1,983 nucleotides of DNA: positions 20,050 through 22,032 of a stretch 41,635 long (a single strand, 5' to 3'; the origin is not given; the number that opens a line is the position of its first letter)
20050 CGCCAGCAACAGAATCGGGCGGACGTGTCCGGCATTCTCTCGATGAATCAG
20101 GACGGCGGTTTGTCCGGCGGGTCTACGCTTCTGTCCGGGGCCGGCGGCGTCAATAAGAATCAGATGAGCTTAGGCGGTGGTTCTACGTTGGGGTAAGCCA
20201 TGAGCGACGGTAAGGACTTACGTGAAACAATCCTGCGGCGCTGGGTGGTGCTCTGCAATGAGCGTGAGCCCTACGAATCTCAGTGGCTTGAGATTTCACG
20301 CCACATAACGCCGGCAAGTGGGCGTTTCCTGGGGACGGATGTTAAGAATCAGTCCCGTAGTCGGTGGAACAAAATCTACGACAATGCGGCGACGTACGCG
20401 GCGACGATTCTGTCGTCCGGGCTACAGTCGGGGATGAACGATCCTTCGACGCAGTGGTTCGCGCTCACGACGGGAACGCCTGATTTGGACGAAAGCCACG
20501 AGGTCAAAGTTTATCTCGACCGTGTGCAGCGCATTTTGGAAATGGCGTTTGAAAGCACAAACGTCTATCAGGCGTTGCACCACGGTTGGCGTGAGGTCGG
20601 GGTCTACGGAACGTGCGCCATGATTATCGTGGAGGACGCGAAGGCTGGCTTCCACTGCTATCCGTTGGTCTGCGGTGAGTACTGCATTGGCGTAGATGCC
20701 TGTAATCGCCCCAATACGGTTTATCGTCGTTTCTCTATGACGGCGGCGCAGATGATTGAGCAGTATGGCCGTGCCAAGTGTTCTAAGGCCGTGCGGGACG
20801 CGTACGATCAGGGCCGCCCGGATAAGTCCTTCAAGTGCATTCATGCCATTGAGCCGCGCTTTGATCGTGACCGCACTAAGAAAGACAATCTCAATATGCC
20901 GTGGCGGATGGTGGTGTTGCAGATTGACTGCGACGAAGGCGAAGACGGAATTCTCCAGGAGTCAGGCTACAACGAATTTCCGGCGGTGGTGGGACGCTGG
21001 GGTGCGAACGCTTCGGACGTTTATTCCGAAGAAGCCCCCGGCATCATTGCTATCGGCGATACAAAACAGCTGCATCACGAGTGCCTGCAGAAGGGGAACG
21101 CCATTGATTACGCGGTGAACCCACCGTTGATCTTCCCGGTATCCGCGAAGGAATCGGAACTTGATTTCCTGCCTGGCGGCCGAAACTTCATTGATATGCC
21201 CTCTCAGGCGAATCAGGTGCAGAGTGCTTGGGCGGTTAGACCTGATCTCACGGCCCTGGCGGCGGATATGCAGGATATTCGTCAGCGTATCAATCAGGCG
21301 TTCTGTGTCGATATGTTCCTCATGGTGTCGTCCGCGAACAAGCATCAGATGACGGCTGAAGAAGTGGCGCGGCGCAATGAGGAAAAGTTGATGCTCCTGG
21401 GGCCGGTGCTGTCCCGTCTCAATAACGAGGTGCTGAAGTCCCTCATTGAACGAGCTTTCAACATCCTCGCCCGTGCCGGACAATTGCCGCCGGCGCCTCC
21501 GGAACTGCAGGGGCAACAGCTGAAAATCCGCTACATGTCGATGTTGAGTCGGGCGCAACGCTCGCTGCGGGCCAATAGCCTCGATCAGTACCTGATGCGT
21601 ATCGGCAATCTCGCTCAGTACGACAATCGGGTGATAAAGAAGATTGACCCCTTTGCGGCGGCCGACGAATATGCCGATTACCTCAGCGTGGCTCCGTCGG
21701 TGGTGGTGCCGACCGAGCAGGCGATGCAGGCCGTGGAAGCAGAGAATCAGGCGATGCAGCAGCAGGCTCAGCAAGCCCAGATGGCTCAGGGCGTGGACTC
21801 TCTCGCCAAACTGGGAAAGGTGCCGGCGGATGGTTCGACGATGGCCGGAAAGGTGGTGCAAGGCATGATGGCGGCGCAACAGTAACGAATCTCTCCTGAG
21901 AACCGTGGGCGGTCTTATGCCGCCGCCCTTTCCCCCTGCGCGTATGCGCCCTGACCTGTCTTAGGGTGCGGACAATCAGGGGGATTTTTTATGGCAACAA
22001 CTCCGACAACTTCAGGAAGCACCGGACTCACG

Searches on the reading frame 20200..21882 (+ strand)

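Call 55: search_protein_families(library=pfam, proteins=[window:20200-21882:+], max_evalue=0.001)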
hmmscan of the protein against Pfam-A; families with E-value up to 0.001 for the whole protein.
window:20200-21882:+ (561 aa): 1 family
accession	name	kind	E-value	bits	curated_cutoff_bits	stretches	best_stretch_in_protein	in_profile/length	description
PF12236.14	Head-tail_con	-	1.5e-144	482.5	27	1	8-501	1-488/489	Bacteriophage head to tail connecting protein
